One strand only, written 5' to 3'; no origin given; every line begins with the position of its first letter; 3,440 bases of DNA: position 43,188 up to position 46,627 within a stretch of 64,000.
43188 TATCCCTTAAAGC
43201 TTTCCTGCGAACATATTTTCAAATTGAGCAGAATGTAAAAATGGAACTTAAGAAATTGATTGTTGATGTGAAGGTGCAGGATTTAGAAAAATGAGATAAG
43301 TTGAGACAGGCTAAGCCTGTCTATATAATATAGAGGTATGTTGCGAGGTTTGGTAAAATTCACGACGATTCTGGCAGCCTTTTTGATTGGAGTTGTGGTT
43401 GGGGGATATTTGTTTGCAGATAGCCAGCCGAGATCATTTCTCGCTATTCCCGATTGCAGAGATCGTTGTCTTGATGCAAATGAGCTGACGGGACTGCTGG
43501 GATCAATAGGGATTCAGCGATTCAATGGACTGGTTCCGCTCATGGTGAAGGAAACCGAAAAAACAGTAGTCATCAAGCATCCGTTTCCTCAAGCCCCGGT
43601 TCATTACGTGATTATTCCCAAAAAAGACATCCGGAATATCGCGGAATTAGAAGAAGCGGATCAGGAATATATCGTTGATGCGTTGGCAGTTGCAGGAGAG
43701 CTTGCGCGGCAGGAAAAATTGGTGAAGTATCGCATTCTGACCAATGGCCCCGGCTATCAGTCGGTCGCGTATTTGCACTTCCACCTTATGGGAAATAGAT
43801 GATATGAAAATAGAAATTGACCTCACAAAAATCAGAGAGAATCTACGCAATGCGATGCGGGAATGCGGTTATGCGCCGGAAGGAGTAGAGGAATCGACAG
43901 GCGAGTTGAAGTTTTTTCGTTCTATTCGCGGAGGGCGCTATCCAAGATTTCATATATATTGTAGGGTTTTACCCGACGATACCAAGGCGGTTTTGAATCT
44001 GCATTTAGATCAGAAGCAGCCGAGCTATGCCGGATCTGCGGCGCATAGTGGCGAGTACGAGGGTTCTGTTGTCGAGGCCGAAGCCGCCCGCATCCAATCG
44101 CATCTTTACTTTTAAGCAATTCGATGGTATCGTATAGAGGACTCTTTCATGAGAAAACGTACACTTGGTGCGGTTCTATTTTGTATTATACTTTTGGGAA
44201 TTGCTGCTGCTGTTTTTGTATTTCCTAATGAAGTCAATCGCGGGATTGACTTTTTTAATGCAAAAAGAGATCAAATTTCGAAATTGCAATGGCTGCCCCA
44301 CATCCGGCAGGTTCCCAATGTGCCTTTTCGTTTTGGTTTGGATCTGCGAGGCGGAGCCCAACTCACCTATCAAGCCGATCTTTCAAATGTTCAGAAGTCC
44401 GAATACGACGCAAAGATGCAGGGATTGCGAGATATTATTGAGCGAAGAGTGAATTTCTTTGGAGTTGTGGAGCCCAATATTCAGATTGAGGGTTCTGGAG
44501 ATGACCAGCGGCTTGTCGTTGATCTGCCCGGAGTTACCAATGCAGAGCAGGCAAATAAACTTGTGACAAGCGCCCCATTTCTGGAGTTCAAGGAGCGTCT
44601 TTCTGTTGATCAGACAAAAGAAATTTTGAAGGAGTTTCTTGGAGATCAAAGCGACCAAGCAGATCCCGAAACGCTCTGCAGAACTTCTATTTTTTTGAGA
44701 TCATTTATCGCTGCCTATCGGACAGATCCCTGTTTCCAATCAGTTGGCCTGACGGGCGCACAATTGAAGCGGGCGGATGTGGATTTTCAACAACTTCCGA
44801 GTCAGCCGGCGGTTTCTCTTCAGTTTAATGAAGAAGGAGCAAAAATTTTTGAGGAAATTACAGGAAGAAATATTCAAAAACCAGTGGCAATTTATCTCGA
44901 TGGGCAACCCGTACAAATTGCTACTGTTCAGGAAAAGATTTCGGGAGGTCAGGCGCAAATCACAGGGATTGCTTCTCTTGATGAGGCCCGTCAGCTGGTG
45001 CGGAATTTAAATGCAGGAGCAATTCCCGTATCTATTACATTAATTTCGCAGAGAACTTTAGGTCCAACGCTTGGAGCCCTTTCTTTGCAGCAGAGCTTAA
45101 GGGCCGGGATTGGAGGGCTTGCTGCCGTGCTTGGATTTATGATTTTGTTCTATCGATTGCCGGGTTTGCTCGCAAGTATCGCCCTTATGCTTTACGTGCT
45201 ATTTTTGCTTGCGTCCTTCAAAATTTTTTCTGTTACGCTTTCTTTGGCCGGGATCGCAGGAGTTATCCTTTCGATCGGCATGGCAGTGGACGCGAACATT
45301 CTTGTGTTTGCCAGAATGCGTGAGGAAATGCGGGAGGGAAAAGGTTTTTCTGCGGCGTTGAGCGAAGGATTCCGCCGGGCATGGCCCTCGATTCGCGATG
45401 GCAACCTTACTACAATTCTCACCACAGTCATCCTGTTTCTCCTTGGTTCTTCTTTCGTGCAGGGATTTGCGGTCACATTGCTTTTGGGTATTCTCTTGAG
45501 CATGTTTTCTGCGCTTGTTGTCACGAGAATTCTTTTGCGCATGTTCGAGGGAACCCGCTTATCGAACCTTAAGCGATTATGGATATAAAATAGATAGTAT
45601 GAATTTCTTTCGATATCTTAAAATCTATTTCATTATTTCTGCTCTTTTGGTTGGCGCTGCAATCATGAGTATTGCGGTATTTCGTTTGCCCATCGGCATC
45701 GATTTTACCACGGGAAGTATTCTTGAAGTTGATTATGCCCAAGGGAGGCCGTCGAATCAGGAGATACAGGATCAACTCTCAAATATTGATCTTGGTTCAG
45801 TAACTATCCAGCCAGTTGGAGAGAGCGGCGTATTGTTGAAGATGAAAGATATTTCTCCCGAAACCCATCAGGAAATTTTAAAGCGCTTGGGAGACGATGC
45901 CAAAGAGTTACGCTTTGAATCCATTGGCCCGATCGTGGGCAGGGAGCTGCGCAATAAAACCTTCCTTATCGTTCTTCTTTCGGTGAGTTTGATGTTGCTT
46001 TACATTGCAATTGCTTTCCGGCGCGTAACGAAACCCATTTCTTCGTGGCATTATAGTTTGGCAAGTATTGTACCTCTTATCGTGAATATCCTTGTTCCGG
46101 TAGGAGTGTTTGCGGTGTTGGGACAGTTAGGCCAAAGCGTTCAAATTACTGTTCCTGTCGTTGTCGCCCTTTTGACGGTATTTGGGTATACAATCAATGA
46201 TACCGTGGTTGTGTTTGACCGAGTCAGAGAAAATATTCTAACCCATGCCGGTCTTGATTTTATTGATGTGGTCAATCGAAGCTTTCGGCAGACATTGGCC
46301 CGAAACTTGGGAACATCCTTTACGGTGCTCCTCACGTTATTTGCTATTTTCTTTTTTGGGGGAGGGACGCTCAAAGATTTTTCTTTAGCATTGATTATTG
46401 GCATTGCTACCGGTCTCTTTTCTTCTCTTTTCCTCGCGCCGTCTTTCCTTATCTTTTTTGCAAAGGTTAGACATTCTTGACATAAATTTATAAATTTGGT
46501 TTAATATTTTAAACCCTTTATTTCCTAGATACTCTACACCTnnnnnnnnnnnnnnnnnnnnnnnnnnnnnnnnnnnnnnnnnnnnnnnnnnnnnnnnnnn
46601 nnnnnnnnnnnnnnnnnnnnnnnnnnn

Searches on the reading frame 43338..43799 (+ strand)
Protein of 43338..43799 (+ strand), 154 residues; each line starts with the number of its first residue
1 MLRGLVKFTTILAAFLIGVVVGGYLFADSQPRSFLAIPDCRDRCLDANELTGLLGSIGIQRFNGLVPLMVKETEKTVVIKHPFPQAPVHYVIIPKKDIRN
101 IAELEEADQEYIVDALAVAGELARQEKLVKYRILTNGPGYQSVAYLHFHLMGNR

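Call 12: search_protein_families(library=pfam, proteins=[window:43338-43799:+], max_evalue=0.001)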
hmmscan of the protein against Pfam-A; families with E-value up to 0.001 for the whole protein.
window:43338-43799:+ (154 aa): 2 families
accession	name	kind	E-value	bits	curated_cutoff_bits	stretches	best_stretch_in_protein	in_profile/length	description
PF11969.13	DcpS_C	-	5.1e-13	49.9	24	1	70-152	17-101/114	Scavenger mRNA decapping enzyme C-term binding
PF01230.28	HIT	-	2.6e-12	47.7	21.5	1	70-154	9-96/98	HIT domain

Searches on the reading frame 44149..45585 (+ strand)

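Call 12: search_protein_families(library=pfam, proteins=[window:44149-45585:+], max_evalue=0.001)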
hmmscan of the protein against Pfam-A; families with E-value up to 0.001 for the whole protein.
window:44149-45585:+ (479 aa): 5 families
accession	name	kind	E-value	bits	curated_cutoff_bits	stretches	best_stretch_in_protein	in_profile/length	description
PF22599.2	SecDF_P1_head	-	1.1e-26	93.4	27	1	198-294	18-114/114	SecDF, P1 head subdomain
PF02355.23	SecD_SecF_C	-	6.1e-15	55.6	20.5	1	295-465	12-185/189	Protein export membrane protein SecD/SecF, C-terminal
PF21760.3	SecD_1st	-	1.1e-13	50.8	27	1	91-149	2-57/60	Protein translocase subunit SecDF, P1 domain, N-terminal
PF03176.21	MMPL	-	4.6e-08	32.8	20.5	1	264-459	94-295/333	MMPL family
PF07549.19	Sec_GG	-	7.6e-05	22.5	20.3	1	59-77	7-25/28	SecD/SecF GG Motif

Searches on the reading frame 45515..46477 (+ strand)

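Call 12: search_protein_families(library=pfam, proteins=[window:45515-46477:+], max_evalue=0.001)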
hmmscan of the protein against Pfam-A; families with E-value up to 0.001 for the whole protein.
window:45515-46477:+ (321 aa): 1 family
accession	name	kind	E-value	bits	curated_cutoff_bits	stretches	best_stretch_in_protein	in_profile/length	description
PF02355.23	SecD_SecF_C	-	4.7e-47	160.3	20.5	1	119-316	3-187/189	Protein export membrane protein SecD/SecF, C-terminal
